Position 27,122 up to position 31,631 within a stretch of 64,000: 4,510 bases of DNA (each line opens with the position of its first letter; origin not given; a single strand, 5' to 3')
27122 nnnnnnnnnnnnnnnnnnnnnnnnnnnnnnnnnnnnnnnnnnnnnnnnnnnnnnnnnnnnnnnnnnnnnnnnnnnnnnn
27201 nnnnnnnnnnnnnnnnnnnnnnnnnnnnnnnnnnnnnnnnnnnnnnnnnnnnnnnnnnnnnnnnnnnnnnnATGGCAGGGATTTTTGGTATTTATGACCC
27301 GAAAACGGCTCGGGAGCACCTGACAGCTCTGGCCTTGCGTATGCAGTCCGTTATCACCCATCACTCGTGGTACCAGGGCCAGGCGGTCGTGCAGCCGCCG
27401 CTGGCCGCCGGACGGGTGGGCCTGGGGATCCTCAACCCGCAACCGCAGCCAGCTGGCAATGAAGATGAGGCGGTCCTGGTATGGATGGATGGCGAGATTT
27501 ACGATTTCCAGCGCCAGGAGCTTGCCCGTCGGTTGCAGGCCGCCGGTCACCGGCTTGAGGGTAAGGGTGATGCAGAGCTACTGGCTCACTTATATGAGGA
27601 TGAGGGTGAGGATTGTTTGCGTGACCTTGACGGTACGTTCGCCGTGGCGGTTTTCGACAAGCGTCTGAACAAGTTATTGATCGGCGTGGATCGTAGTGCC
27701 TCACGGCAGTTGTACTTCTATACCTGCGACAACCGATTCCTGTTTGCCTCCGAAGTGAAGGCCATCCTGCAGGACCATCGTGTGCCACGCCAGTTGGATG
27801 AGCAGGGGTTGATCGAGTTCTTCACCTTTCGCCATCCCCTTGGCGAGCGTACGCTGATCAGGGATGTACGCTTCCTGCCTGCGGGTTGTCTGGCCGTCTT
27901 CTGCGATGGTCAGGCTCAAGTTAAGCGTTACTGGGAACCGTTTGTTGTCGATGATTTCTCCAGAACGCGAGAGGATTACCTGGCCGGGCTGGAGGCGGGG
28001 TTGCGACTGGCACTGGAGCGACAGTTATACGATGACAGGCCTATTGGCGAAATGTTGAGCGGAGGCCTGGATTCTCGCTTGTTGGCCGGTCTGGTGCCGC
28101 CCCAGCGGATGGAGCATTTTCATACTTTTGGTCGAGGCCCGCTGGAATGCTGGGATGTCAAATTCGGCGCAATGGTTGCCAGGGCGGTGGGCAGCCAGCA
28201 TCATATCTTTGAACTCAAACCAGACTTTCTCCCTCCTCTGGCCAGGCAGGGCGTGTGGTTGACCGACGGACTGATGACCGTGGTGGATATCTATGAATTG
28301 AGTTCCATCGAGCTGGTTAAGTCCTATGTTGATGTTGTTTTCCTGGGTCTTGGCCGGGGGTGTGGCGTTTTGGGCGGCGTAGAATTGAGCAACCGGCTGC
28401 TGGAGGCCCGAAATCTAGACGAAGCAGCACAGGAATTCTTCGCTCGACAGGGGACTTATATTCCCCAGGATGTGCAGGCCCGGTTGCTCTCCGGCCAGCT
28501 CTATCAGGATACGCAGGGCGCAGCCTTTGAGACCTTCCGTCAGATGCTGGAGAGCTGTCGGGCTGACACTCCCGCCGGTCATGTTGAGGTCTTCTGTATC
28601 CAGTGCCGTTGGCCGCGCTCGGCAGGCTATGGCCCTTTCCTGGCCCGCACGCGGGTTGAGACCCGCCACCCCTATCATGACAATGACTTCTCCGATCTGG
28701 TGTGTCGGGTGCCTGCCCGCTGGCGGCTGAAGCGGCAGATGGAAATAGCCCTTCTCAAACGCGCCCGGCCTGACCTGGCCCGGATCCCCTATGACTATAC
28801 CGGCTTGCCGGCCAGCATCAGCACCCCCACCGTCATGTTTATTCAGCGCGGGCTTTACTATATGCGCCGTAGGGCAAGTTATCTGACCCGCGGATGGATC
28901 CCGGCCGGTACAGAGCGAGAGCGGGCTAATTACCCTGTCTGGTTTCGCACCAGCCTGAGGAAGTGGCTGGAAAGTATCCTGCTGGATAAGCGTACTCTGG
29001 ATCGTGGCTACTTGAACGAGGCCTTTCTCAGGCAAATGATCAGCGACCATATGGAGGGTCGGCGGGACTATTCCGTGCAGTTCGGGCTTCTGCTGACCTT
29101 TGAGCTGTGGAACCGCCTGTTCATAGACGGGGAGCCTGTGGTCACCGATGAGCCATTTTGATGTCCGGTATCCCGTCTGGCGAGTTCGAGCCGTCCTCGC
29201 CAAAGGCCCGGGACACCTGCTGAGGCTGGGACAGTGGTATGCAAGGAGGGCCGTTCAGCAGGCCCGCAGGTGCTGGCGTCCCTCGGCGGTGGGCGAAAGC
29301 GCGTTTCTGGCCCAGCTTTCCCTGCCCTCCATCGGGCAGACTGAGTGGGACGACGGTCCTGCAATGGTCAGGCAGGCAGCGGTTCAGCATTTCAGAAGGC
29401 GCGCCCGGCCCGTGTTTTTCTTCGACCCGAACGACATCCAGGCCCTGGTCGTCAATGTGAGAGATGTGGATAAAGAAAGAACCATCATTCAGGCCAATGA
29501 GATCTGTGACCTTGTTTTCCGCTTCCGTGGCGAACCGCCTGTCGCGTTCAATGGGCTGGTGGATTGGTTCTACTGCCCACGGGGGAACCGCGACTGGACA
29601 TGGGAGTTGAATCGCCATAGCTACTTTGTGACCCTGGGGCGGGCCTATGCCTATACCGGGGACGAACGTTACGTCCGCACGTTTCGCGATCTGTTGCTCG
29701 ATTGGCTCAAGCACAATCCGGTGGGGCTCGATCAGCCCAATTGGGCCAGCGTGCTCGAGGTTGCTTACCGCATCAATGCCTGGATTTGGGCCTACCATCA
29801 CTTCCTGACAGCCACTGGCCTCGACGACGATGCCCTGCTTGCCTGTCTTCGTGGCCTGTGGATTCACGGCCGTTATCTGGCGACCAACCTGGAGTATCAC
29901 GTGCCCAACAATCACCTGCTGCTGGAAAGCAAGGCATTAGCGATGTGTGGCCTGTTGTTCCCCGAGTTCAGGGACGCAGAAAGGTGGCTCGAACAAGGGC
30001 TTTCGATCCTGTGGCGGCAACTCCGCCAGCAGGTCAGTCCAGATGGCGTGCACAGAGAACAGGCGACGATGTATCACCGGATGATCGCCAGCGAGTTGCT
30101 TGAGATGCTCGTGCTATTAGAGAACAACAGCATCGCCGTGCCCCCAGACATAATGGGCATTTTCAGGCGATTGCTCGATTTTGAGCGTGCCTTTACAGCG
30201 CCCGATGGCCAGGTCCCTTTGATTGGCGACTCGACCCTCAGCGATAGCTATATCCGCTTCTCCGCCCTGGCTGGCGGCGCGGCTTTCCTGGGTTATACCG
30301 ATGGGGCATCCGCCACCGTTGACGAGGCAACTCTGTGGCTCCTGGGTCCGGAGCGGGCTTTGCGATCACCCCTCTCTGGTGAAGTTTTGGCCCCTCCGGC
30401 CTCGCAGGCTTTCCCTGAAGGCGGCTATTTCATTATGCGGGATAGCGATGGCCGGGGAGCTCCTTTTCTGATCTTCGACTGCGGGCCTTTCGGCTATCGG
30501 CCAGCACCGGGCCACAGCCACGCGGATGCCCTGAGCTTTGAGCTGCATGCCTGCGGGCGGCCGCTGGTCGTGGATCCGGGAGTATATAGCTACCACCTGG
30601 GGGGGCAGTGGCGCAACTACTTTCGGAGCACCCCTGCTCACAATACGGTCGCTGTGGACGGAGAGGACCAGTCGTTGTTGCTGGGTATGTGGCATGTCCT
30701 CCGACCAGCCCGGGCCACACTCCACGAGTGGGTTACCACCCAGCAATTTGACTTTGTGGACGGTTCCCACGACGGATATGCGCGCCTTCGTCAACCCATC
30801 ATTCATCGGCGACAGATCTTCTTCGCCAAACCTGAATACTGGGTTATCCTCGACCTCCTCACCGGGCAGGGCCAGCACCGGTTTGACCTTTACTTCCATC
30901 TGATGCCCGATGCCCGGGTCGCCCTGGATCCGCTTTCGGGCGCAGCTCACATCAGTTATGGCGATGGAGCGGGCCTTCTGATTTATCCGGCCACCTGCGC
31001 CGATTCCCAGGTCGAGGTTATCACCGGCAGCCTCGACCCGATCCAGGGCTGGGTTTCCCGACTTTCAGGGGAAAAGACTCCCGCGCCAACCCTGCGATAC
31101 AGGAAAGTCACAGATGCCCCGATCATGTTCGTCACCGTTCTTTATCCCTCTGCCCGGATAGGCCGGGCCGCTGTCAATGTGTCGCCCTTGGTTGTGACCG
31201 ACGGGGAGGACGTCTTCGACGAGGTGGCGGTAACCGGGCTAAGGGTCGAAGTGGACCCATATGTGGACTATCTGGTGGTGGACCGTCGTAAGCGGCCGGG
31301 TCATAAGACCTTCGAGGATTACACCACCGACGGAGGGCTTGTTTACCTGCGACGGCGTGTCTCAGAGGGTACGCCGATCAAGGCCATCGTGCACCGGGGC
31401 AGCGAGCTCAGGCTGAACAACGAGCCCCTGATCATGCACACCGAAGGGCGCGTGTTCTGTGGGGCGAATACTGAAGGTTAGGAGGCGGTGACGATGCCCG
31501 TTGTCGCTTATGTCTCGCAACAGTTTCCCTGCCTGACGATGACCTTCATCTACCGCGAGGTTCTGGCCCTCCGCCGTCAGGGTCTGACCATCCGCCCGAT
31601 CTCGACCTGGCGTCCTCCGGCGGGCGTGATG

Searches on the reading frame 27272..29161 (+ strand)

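Call 104: search_protein_families(library=pfam, proteins=[window:27272-29161:+], max_evalue=0.00001)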
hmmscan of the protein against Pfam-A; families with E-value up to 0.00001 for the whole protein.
window:27272-29161:+ (629 aa): 3 families
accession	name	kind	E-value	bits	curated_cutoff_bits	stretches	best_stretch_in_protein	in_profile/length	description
PF00733.27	Asn_synthase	-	2.3e-25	90.4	21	1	241-498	3-271/354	Asparagine synthase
PF13537.11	GATase_7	-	8.9e-25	87.5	25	1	58-167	13-123/123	Glutamine amidotransferase domain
PF13522.11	GATase_6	-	5.7e-20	72.1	27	1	58-161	29-130/130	Glutamine amidotransferase domain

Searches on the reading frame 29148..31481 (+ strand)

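Call 104: search_protein_families(library=pfam, proteins=[window:29148-31481:+], max_evalue=0.00001)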
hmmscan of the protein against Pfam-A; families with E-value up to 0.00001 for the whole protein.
window:29148-31481:+ (777 aa): 2 families
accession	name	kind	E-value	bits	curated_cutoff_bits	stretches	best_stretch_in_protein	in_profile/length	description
PF07940.18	Hepar_II_III_C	-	1.7e-53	182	24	1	416-636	3-207/237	Heparinase II/III-like, C-terminal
PF16889.11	Hepar_II_III_N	-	5.8e-46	157.8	22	1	130-370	76-321/340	Heparinase II/III N-terminus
